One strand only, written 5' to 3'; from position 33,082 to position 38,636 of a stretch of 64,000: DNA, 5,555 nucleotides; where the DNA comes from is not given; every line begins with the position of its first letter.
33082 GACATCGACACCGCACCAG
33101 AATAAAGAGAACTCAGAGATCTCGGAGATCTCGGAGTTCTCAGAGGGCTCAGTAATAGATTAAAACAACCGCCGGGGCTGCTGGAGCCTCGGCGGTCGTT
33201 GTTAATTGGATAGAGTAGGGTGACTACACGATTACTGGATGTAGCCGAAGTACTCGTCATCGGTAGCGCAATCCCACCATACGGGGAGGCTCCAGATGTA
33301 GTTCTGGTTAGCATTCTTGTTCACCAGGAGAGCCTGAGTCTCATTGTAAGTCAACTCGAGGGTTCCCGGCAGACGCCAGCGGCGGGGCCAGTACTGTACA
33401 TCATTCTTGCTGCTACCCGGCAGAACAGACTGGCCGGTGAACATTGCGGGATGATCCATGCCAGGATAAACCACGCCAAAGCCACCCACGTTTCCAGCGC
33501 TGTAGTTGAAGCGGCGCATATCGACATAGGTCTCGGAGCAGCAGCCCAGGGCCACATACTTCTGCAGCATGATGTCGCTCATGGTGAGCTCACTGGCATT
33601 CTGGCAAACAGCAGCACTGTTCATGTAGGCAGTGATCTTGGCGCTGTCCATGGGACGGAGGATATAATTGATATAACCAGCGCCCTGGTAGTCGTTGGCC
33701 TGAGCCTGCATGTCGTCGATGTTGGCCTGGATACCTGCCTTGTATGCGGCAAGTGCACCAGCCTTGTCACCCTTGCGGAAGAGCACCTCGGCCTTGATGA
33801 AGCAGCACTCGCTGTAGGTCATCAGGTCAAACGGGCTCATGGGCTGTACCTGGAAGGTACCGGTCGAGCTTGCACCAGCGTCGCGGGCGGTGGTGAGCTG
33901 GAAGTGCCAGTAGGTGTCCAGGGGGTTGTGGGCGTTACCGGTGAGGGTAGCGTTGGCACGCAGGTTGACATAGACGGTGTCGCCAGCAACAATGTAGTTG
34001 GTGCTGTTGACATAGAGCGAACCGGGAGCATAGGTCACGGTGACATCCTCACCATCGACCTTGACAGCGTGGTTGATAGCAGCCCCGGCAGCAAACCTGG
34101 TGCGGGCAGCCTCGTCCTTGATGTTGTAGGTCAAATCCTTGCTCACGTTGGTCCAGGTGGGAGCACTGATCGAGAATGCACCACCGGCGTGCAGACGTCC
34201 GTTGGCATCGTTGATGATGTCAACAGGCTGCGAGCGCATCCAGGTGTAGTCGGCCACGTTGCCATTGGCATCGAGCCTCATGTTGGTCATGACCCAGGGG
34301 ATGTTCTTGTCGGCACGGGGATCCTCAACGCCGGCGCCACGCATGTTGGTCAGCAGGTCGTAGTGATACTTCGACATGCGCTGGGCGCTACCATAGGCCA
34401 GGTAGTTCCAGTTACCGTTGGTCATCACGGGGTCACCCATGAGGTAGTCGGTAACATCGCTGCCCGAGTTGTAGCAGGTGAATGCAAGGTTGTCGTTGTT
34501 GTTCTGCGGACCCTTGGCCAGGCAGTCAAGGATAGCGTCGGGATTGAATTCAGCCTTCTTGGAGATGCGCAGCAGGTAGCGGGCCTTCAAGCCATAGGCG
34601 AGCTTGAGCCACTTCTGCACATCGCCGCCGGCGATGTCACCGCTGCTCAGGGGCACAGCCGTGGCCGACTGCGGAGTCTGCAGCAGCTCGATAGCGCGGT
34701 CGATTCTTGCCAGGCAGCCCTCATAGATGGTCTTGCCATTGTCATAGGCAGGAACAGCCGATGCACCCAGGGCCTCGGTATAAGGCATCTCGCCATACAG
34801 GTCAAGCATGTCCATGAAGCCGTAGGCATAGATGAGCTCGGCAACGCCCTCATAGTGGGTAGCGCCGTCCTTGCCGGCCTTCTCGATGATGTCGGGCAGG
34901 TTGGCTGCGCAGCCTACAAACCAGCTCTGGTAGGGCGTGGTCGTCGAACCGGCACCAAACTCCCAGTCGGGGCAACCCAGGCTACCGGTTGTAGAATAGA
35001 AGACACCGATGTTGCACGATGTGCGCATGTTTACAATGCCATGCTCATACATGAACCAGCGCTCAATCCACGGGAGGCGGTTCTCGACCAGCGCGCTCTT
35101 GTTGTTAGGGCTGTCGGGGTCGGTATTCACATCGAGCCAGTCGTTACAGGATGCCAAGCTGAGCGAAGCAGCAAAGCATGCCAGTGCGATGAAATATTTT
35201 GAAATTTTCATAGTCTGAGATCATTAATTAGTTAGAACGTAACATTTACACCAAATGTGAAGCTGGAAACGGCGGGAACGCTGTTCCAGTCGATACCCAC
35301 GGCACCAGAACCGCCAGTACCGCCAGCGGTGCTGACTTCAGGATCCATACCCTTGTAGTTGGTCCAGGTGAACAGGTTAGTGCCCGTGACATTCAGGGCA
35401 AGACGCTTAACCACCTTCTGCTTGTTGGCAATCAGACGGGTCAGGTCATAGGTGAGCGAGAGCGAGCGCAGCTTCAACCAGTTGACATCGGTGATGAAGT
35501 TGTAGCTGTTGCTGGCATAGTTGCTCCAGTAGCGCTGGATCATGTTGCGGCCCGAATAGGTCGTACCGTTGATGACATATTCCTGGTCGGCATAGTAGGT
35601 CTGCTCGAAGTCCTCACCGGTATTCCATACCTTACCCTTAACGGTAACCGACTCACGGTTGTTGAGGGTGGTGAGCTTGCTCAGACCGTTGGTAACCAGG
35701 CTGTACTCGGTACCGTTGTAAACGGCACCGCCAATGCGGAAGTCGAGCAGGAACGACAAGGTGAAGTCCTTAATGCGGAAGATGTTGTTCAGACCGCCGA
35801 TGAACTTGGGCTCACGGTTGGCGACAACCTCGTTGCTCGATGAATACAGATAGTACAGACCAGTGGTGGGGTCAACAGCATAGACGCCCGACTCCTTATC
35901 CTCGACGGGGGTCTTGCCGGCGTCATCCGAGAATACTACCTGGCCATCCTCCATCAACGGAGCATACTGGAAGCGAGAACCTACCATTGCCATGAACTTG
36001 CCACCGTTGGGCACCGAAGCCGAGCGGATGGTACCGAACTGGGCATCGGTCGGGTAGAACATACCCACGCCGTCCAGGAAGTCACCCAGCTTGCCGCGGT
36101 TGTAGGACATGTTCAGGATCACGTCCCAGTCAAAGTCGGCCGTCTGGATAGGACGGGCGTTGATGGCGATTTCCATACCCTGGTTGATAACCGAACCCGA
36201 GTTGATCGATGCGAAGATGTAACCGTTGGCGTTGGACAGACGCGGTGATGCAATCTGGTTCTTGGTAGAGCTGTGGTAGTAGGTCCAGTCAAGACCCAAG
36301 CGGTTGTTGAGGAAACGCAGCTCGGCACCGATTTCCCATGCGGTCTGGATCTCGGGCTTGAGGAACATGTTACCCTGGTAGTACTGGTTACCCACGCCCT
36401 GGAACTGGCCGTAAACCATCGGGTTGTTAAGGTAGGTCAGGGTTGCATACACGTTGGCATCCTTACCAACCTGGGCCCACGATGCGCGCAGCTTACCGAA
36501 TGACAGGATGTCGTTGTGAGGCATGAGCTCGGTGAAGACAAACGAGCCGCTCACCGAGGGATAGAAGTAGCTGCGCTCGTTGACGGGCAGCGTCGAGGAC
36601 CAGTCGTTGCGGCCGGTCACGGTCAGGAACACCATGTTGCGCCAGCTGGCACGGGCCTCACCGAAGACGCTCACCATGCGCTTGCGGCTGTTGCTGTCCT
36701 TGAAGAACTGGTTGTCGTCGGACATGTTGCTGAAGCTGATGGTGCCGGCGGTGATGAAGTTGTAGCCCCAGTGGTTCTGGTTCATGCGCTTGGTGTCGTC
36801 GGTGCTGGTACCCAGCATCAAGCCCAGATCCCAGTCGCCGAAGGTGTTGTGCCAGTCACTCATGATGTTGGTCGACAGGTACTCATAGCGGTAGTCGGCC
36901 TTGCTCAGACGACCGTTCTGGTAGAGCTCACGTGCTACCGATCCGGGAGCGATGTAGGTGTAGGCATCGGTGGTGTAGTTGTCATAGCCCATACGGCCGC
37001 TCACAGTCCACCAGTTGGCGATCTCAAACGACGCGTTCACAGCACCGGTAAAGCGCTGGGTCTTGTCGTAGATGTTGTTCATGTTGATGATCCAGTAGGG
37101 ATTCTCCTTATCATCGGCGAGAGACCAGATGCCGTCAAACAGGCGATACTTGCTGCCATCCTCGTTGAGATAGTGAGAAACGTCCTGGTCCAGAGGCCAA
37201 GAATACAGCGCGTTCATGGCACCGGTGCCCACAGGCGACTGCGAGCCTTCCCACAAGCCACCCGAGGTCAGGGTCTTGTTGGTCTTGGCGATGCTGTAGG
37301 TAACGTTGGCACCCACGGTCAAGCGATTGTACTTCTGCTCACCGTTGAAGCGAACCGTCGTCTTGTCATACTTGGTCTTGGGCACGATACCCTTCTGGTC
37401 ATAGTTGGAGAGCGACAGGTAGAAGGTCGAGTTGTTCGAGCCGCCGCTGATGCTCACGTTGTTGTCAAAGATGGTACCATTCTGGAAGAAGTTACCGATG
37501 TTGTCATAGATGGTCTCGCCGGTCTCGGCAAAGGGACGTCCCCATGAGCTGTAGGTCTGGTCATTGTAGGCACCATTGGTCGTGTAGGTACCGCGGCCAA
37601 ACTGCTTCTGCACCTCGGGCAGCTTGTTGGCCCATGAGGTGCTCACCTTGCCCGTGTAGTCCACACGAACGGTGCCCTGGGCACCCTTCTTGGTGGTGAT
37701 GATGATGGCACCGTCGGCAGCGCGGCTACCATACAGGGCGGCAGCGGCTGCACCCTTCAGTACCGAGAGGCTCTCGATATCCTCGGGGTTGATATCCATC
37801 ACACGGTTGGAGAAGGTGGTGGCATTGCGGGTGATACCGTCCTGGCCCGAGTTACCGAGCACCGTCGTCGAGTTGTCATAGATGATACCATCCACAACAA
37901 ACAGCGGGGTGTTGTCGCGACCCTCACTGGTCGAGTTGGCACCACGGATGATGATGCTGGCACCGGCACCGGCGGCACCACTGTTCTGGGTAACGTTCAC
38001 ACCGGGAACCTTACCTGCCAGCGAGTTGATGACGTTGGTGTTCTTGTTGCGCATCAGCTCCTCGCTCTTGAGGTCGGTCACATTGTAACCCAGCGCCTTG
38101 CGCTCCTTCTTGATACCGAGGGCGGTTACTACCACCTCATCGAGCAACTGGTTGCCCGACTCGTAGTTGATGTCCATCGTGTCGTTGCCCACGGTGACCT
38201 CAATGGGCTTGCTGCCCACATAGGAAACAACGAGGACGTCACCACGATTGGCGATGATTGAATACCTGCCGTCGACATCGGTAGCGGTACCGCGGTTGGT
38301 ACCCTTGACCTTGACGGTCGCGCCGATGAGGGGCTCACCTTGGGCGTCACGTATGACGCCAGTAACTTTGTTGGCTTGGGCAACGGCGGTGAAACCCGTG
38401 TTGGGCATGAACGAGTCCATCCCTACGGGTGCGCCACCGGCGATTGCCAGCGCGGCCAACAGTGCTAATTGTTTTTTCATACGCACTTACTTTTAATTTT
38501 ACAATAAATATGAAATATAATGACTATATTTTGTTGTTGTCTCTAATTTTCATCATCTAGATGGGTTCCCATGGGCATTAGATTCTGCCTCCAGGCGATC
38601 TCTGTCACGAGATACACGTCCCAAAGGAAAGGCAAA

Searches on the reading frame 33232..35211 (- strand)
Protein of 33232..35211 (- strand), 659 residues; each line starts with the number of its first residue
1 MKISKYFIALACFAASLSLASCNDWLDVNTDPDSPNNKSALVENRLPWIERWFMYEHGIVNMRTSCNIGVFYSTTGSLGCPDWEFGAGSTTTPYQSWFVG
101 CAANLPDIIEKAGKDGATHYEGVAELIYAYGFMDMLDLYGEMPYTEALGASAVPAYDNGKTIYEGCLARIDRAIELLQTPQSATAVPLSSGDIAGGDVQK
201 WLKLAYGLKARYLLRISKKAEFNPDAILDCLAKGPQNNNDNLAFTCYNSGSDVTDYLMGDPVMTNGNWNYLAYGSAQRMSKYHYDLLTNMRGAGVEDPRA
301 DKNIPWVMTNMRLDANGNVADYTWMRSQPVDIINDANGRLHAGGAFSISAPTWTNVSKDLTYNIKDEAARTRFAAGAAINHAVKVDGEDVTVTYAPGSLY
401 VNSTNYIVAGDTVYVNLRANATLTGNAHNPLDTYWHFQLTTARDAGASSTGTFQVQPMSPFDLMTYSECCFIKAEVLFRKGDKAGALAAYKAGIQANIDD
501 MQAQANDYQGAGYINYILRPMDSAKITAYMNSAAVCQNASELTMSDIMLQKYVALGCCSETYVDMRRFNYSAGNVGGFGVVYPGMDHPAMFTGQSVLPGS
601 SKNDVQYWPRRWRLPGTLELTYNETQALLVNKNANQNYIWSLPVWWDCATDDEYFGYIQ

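Call 3: search_protein_families(library=pfam, proteins=[window:33232-35211:-], max_evalue=0.01)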
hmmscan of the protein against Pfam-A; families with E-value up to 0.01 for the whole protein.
window:33232-35211:- (659 aa): 2 families
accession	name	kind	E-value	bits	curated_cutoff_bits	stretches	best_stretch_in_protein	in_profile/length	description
PF12771.13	SusD-like_2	-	1.6e-32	113.4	27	2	94-252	61-225/415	Starch-binding associating with outer membrane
PF12741.13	SusD-like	-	1e-20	74.7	27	2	83-222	72-212/495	Susd and RagB outer membrane lipoprotein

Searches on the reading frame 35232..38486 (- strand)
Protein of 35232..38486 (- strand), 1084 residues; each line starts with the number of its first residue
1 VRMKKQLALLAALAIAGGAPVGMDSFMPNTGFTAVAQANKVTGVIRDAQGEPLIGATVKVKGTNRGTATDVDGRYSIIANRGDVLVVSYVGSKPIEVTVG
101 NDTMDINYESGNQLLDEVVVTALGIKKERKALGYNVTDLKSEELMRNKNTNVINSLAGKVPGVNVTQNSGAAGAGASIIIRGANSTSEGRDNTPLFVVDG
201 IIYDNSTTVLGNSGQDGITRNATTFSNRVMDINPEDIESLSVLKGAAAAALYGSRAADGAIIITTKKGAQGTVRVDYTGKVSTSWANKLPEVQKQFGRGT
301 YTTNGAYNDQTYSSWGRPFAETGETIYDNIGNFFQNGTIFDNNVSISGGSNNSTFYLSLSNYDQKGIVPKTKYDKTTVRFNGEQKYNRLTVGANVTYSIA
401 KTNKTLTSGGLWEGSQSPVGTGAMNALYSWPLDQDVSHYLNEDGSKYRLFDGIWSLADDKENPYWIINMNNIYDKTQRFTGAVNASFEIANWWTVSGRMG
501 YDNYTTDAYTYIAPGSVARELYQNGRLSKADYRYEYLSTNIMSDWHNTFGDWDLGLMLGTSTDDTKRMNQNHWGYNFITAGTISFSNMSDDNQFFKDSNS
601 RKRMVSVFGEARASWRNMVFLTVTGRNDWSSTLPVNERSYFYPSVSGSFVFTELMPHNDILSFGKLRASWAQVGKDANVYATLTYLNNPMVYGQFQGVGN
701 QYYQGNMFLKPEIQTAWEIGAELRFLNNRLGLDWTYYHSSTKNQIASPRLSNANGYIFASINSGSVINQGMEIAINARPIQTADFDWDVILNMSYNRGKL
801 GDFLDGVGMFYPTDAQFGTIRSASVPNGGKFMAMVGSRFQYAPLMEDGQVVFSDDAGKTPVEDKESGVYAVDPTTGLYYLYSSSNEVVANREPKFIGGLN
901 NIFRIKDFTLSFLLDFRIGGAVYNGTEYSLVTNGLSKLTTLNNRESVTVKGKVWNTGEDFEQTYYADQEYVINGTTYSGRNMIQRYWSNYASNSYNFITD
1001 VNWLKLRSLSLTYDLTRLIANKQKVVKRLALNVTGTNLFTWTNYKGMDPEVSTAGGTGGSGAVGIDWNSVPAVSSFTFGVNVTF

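Call 3: search_protein_families(library=pfam, proteins=[window:35232-38486:-], max_evalue=0.01)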
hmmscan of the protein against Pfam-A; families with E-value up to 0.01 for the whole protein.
window:35232-38486:- (1084 aa): 4 families
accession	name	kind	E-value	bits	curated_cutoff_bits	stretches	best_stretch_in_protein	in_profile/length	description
PF00593.30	TonB_dep_Rec_b-barrel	-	5.3e-19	69.8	27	1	448-815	28-350/436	TonB dependent receptor-like, beta-barrel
PF13715.12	CarbopepD_reg_2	-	1.4e-16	60.7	32.2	1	41-120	1-88/88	CarboxypepD_reg-like domain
PF07715.20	Plug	-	2.1e-16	60.8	23.9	1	133-260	6-107/107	TonB-dependent Receptor Plug Domain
PF13620.12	CarboxypepD_reg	-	1.5e-08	35.3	32.3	1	41-99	2-69/82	Carboxypeptidase regulatory-like domain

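Call 4: search_protein_families(library=ncbifam, proteins=[window:35232-38486:-], max_evalue=0.01)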
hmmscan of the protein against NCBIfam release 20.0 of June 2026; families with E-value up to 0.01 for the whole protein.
window:35232-38486:- (1084 aa): 2 families
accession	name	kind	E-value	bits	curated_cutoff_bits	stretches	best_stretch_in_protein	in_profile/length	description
TIGR04056.1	OMP_RagA_SusC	subfamily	3.8e-195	651.1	368.25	1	40-1084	2-981/981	SusC/RagA family TonB-linked outer membrane protein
TIGR04057.1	SusC_RagA_signa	signature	1.5e-15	56.7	46.2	1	236-266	1-31/31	SusC/RagA subfamily TonB-dependent outer membrane receptor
